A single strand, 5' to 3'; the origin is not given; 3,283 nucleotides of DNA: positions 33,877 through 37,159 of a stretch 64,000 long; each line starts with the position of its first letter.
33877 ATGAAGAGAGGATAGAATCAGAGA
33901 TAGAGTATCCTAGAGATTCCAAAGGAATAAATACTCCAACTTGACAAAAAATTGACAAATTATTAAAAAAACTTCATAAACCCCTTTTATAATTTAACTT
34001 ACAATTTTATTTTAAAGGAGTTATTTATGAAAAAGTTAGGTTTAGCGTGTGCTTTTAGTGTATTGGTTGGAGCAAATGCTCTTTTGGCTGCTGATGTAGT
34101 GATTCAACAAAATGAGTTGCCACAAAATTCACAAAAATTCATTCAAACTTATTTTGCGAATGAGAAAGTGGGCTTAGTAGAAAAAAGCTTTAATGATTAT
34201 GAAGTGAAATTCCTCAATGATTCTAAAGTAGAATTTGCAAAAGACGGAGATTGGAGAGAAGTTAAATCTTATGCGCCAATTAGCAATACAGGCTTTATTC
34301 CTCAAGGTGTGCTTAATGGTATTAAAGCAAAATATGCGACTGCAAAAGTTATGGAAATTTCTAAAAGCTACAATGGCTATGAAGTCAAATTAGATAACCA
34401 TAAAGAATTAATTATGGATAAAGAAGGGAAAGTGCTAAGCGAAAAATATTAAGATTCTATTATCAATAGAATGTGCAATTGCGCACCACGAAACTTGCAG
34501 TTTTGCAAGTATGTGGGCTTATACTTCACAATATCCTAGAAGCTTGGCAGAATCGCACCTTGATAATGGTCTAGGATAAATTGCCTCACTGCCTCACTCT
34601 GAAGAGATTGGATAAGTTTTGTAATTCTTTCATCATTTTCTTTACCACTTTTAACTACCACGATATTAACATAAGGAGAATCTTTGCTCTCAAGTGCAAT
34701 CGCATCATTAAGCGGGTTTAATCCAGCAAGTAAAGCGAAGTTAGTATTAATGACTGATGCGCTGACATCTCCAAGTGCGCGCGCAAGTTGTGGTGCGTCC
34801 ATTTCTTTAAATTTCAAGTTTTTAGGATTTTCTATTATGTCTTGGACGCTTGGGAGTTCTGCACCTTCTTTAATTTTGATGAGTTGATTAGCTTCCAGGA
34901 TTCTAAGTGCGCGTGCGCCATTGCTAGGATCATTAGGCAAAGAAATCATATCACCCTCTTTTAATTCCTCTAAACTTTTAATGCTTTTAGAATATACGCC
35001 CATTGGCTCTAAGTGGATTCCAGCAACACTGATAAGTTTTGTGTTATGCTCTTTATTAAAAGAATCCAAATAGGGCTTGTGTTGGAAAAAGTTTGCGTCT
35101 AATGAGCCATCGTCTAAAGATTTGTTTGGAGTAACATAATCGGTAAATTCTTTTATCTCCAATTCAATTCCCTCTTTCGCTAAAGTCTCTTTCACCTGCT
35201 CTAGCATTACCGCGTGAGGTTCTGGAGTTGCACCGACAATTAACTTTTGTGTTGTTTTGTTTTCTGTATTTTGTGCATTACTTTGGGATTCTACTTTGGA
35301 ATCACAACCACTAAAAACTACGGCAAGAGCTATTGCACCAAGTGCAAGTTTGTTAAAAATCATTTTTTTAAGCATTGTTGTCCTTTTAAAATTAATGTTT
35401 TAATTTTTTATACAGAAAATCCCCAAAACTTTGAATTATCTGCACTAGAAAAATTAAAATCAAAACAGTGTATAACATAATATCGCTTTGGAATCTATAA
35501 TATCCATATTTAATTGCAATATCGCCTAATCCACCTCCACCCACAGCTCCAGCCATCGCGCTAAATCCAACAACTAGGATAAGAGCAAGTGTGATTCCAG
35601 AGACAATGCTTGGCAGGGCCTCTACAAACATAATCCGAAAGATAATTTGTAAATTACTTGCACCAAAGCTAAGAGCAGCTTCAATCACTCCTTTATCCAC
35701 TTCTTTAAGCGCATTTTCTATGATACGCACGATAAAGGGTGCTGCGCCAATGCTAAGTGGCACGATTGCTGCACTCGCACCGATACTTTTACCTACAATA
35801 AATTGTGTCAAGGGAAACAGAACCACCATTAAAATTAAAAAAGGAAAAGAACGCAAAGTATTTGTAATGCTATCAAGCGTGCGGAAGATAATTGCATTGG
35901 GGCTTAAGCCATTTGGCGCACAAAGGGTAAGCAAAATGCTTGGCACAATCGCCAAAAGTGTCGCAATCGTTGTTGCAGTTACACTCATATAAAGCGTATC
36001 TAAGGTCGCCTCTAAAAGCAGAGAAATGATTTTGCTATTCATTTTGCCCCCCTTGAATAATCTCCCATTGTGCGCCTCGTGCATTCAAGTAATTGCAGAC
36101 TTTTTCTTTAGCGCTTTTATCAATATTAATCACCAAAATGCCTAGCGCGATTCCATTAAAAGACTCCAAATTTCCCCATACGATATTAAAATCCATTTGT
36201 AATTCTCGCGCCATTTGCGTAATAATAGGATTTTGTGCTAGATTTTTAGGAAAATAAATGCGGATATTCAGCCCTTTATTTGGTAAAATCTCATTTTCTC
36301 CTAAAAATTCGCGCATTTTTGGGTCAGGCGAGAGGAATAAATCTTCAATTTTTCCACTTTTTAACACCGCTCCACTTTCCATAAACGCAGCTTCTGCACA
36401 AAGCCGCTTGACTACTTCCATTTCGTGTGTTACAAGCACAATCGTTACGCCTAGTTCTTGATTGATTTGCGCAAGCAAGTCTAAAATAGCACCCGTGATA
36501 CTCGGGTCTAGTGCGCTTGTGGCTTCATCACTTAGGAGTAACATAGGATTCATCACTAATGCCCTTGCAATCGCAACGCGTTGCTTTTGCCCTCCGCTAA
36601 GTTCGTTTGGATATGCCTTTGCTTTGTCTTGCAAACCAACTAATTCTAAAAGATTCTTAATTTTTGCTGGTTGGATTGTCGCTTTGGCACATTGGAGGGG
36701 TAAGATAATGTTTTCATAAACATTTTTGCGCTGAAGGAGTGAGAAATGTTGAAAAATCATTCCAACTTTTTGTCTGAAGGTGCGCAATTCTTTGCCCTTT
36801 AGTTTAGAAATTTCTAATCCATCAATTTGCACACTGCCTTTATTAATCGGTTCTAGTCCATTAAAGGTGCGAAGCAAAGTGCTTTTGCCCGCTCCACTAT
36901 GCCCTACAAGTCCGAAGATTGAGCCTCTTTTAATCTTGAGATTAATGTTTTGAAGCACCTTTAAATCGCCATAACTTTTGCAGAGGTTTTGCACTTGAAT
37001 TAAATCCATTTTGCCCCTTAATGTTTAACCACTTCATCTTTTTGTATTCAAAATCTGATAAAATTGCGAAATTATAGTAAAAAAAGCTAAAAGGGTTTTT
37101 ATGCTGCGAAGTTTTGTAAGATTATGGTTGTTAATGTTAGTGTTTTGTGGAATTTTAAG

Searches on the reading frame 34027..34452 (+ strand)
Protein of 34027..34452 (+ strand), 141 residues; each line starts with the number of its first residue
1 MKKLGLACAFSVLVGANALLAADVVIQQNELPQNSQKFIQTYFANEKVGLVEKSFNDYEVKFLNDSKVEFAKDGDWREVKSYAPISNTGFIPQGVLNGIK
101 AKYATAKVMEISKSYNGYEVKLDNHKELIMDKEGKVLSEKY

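Call 22: search_protein_families(library=pfam, proteins=[window:34027-34452:+], max_evalue=0.001)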
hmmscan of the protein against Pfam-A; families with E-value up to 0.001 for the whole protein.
window:34027-34452:+ (141 aa): 1 family
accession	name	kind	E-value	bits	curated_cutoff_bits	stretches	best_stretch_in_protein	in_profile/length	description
PF11396.14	PepSY_like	-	3.6e-21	75.7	28.3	1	57-137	2-82/83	Putative beta-lactamase-inhibitor-like, PepSY-like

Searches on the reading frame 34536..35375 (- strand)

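Call 21: search_protein_families(library=ncbifam, proteins=[window:34536-35375:-], max_evalue=0.001)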
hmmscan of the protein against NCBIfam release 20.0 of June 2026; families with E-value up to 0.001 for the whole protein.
window:34536-35375:- (279 aa): 3 families
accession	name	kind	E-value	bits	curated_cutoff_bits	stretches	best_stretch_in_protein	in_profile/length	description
NF008285.0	PRK11063.1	subfamily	3.6e-65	220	374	1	10-274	9-266/271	methionine ABC transporter substrate-binding lipoprotein MetQ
TIGR00363.1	TIGR00363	subfamily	1e-62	212.1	228.85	1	18-276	4-255/258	MetQ/NlpA family lipoprotein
NF007364.1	PRK09861.1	equivalog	8.6e-54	182.8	487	1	6-277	4-270/272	lipoprotein NlpA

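Call 22: search_protein_families(library=pfam, proteins=[window:34536-35375:-], max_evalue=0.001)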
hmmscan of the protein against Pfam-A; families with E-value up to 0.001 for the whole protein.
window:34536-35375:- (279 aa): 1 family
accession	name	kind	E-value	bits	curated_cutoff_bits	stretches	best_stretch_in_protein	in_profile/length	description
PF03180.19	Lipoprotein_9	-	1.3e-93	313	27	1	46-279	2-236/236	NlpA lipoprotein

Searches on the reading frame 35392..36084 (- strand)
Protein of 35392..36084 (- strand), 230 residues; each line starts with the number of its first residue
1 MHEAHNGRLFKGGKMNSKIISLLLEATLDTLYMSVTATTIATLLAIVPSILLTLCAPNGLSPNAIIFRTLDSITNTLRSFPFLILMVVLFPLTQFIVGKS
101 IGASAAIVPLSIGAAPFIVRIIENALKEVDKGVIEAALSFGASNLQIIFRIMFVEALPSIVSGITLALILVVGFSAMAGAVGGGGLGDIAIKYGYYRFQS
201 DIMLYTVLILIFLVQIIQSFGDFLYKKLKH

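Call 21: search_protein_families(library=ncbifam, proteins=[window:35392-36084:-], max_evalue=0.001)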
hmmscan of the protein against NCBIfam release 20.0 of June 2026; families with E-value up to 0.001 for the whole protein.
window:35392-36084:- (230 aa): 26 families (the best 25 are shown)
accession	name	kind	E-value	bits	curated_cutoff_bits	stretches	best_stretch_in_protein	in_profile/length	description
NF008049.0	PRK10782.1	subfamily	4.8e-56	189.9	212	1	15-229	1-215/217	methionine ABC transporter permease MetI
TIGR01097.1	PhnE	equivalog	7.6e-21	74.7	216.7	1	20-223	54-246/252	phosphonate ABC transporter, permease protein PhnE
TIGR00974.1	3a0107s02c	equivalog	2.9e-13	49.6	193.45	1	23-176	52-202/272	phosphate ABC transporter permease PstA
NF008196.0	PRK10952.1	equivalog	3.9e-11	42.4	439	1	52-201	167-305/356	glycine betaine/L-proline ABC transporter permease ProW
TIGR03416.1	ABC_choXWV_perm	equivalog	4.7e-10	39.4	363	1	25-189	86-236/267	choline ABC transporter permease subunit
TIGR02139.1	permease_CysT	equivalog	5.6e-10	39.2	246.1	1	100-173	132-202/265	sulfate ABC transporter permease subunit CysT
NF011624.0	PRK15050.1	equivalog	1.1e-09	37.8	247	1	115-172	173-230/297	2-aminoethylphosphonate ABC transporter permease subunit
TIGR02138.1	phosphate_pstC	equivalog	1.2e-08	34.3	196.45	1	23-168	62-217/296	phosphate ABC transporter permease subunit PstC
NF008470.0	PRK11365.1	equivalog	2e-08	34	347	1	43-216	72-237/263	aliphatic sulfonate ABC transporter permease SsuC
TIGR00969.1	3a0106s02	subfamily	9.2e-08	31.9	240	1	114-173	154-213/272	sulfate ABC transporter permease subunit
TIGR03226.1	PhnU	equivalog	6.4e-07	29.1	283.45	1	111-223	187-297/311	2-aminoethylphosphonate ABC transporter permease subunit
NF008430.0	PRK11268.1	equivalog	1.6e-06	27.4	439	1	26-175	82-225/295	phosphate ABC transporter permease PstA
TIGR01581.1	Mo_ABC_porter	hypoth_equivalog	1.9e-06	27.5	210.3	1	17-174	8-175/225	ABC transporter permease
NF040733.1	ABC_perm_U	equivalog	3.3e-06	26.8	295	1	51-170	76-187/251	ABC transporter permease subunit SaoP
NF007044.0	PRK09497.1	equivalog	3.7e-06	26.6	348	1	103-184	150-231/285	spermidine/putrescine ABC transporter permease PotB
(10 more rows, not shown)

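Call 22: search_protein_families(library=pfam, proteins=[window:35392-36084:-], max_evalue=0.001)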
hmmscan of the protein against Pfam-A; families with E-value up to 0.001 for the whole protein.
window:35392-36084:- (230 aa): 1 family
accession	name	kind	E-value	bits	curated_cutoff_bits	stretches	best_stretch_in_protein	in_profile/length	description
PF00528.27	BPD_transp_1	-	5.4e-19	69.1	26.4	1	56-226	9-176/184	Binding-protein-dependent transport system inner membrane component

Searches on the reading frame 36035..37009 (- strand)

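Call 21: search_protein_families(library=ncbifam, proteins=[window:36035-37009:-], max_evalue=0.001)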
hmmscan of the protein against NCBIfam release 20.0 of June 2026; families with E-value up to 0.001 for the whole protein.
window:36035-37009:- (324 aa): 188 families (the best 25 are shown)
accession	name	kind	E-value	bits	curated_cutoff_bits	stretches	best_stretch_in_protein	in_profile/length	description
TIGR02314.1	ABC_MetN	equivalog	2e-80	270.4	499.7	1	14-232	16-236/343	methionine ABC transporter ATP-binding protein MetN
TIGR02673.1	FtsE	equivalog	4.3e-61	206.3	264.85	1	3-212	1-212/214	cell division ATP-binding protein FtsE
TIGR02315.1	ABC_phnC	equivalog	8.8e-61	205.4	266.1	1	3-220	1-229/243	phosphonate ABC transporter ATP-binding protein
NF007027.0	PRK09493.1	equivalog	2.5e-60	203.8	379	1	3-236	1-236/240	glutamine ABC transporter ATP-binding protein GlnQ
TIGR03005.1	ectoine_ehuA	equivalog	5.2e-59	199.5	345.4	1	4-236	1-247/252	ectoine/hydroxyectoine ABC transporter ATP-binding protein EhuA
NF008428.0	PRK11264.1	equivalog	4.4e-56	189.9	406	1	1-237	1-245/250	L-cystine ABC transporter ATP-binding protein TcyN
NF008338.0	PRK11124.1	equivalog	8.9e-55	185.8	369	1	4-229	3-232/242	arginine ABC transporter ATP-binding protein ArtP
TIGR00968.1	3a0106s01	subfamily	1.3e-54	185.3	342.75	1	4-240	1-235/237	sulfate ABC transporter ATP-binding protein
TIGR00972.1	3a0107s01c2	equivalog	6.9e-54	182.8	343.2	1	4-232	2-238/248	phosphate ABC transporter ATP-binding protein PstB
TIGR03265.1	PhnT2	equivalog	2.6e-53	181.5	457.7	1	3-245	4-244/353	putative 2-aminoethylphosphonate ABC transporter ATP-binding protein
TIGR02211.1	LolD_lipo_ex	equivalog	4.2e-53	180.1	307.75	1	3-205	1-210/221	lipoprotein-releasing ABC transporter ATP-binding protein LolD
TIGR02769.1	nickel_nikE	equivalog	1.4e-52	178.8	332.55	1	8-236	16-250/265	nickel import ATP-binding protein NikE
TIGR04521.1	ECF_ATPase_2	equivalog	1.7e-52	178.2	330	1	16-227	18-235/279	energy-coupling factor transporter ATPase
TIGR03415.1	ABC_choXWV_ATP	equivalog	2.1e-51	175.1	483.75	1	10-235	31-264/382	choline ABC transporter ATP-binding protein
NF040933.2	ABC_arch_GlcV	equivalog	3.9e-51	174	450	1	4-241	3-247/357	glucose ABC transporter ATP-binding protein GlcV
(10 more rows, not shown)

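Call 22: search_protein_families(library=pfam, proteins=[window:36035-37009:-], max_evalue=0.001)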
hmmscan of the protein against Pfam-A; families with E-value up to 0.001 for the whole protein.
window:36035-37009:- (324 aa): 6 families
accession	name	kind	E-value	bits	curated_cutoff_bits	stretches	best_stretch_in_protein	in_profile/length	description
PF00005.33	ABC_tran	-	1.9e-37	129.4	25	1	19-165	1-137/137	ABC transporter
PF09383.16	NIL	-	9.9e-19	67.4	24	1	248-316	2-72/73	NIL domain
PF13304.12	AAA_21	-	1.9e-06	28.6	27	0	125-200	226-303/304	AAA domain, putative AbiEii toxin, Type IV TA system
PF02463.25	SMC_N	-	0.00011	22.1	40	0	115-197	121-201/220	RecF/RecN/SMC N terminal domain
PF13401.12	AAA_22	-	0.0004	21.1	27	0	31-202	7-129/130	AAA domain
PF03193.22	RsgA_GTPase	-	0.00067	20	30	0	14-56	92-133/174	RsgA GTPase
